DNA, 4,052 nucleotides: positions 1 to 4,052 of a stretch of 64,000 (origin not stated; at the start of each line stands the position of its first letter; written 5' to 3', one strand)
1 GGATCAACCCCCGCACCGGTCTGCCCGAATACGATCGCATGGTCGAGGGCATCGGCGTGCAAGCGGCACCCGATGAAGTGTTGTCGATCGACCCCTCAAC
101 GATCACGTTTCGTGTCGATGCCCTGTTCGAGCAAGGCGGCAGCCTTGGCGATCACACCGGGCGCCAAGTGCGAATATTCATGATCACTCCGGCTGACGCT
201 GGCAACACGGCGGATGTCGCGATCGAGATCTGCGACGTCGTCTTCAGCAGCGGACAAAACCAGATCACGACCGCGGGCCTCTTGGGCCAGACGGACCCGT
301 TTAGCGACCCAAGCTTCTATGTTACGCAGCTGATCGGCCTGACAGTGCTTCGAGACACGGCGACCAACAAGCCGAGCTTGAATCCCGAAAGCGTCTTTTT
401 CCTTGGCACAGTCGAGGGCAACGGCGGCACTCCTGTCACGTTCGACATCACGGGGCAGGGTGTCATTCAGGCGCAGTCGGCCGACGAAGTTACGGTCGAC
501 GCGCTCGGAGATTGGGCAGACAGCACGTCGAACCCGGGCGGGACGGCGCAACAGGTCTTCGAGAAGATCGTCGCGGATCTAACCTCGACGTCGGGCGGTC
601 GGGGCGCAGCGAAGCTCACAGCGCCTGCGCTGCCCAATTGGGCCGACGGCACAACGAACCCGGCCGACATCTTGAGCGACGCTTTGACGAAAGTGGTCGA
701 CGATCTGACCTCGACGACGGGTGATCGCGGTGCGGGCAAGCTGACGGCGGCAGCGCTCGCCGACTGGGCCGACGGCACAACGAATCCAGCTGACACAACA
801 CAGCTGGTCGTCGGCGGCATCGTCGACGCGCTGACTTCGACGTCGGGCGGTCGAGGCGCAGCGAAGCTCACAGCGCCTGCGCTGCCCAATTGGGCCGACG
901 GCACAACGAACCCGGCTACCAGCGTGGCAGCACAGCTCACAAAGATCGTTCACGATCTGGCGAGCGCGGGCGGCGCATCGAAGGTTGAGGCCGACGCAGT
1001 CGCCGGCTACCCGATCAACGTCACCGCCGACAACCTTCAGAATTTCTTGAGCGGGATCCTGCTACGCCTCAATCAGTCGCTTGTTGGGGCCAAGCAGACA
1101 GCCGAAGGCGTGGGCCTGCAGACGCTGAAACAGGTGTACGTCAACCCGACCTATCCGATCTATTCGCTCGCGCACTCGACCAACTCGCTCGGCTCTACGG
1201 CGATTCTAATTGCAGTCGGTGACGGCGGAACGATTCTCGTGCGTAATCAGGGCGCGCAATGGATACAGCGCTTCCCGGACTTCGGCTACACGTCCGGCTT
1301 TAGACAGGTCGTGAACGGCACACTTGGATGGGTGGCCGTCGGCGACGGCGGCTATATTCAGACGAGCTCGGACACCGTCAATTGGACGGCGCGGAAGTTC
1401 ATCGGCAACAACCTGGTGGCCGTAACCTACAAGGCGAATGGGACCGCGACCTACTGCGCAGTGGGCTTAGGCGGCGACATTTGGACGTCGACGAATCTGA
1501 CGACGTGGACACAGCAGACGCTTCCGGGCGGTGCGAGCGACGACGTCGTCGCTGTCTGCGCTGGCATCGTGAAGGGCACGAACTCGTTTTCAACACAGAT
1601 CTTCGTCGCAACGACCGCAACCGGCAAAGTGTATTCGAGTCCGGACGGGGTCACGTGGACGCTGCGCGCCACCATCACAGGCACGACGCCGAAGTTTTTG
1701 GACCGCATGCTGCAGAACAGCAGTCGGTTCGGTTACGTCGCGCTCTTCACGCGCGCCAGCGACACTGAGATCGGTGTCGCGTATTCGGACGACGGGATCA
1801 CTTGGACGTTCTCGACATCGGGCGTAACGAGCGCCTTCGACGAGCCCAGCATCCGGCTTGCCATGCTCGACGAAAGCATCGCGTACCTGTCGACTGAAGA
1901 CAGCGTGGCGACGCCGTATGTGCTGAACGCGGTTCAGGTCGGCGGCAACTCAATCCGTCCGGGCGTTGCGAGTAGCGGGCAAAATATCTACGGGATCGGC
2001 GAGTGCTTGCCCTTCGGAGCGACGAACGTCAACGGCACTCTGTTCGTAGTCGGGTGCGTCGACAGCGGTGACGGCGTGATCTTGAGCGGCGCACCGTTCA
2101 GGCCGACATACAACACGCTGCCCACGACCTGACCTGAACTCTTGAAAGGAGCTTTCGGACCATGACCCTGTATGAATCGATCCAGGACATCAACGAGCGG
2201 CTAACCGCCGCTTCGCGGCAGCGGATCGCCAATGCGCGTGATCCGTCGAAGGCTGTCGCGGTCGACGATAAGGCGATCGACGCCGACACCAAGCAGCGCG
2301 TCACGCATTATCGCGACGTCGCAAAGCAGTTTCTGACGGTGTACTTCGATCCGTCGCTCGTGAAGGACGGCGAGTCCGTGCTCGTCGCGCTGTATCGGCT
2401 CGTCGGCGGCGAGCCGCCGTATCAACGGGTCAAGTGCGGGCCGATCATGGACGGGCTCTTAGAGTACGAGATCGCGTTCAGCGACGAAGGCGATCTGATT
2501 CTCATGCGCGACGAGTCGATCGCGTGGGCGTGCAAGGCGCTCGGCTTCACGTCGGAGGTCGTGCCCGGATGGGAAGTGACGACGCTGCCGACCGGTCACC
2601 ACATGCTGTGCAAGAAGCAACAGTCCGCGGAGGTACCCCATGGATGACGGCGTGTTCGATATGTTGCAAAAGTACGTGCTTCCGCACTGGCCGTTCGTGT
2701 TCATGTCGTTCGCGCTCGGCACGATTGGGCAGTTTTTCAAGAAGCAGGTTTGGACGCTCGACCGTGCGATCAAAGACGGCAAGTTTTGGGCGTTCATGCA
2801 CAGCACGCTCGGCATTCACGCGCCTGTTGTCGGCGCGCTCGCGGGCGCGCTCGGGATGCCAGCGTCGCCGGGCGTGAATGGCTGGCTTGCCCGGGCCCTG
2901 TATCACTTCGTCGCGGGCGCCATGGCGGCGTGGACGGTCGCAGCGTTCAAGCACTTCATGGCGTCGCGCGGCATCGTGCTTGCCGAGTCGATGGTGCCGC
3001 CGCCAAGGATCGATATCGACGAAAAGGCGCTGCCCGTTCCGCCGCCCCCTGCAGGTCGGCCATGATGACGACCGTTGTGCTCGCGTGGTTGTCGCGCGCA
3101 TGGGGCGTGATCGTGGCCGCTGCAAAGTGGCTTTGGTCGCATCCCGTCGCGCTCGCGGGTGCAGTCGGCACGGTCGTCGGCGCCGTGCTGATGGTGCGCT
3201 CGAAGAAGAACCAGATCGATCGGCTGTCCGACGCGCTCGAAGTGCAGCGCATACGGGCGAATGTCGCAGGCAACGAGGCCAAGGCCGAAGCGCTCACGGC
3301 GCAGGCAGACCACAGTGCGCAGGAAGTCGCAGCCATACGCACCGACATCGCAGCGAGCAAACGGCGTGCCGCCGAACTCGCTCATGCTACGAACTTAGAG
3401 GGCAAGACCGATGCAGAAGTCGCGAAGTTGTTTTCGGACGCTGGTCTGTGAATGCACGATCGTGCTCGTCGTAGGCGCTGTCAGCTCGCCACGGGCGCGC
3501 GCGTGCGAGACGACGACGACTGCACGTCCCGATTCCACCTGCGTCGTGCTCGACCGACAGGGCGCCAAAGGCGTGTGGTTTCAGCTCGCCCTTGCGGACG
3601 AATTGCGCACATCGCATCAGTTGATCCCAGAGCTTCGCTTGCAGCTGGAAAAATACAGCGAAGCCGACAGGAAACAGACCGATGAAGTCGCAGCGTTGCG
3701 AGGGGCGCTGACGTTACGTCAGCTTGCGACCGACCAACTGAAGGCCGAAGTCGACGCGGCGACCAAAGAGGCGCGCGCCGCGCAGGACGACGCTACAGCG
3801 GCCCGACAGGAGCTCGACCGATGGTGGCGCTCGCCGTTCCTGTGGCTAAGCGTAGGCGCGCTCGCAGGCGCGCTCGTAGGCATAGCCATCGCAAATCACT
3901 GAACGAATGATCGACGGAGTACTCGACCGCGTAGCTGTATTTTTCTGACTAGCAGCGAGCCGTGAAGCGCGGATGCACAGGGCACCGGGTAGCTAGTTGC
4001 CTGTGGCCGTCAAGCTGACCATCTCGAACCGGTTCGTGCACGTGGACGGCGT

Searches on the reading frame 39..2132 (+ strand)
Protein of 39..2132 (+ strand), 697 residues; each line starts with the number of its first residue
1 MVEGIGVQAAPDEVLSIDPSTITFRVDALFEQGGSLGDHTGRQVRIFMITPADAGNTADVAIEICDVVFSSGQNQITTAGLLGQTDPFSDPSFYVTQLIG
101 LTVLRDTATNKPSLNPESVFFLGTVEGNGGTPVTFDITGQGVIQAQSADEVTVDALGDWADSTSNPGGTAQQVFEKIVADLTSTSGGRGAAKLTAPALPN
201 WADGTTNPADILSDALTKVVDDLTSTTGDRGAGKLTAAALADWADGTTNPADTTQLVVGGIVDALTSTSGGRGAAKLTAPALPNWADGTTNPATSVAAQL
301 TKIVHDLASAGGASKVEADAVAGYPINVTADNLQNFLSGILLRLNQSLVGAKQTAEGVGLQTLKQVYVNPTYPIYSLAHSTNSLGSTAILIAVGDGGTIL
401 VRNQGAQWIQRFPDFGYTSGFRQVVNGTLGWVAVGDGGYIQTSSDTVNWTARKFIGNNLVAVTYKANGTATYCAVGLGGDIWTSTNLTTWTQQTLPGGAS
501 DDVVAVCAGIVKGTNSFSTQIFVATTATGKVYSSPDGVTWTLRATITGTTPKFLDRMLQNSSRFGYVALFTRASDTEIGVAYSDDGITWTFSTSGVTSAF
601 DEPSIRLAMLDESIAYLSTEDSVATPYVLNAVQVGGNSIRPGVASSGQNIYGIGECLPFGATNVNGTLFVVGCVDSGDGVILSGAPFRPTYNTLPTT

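Call 10: search_protein_families(library=pfam, proteins=[window:39-2132:+])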
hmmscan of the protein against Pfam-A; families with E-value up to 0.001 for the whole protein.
window:39-2132:+ (697 aa): 0 families

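Call 11: search_dna_similar(query=window:39-2132:+, collection=phages, mode=protein, max_rows=15)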
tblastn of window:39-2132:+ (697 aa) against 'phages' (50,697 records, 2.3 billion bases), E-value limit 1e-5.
No match.

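Call 22: search_protein_families(library=phrogs, max_evalue=0.001, proteins=[window:39-2132:+])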
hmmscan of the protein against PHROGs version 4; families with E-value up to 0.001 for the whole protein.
window:39-2132:+ (697 aa): 0 families

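Call 45: find_related_loci(query=window:39-2132:+, collection=viral_contigs, flank=10000)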
Query window:39-2132:+ (697 aa) in viral_contigs; peptide patterns used: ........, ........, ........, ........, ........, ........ (x = any residue, [..] = any of these).
6 stretches matched a pattern; 3 encode a relative of the query (tblastn E <= 1e-3); 3 distinct loci.
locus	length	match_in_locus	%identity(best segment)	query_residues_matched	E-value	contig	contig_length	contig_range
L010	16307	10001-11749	38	1-689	5e-74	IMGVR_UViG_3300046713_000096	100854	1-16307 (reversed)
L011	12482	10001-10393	26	454-591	2e-7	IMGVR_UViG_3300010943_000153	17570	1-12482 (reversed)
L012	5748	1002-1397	26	454-591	6e-7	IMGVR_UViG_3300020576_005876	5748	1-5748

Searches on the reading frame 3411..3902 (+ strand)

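Call 73: search_protein_families(library=phrogs, max_evalue=0.01, proteins=[window:3411-3902:+])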
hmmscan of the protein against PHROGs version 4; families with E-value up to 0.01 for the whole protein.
window:3411-3902:+ (163 aa): 1 family
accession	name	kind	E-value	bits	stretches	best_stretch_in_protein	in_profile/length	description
phrog_1544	-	unknown function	0.0019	18.9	1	73-157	61-136/200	-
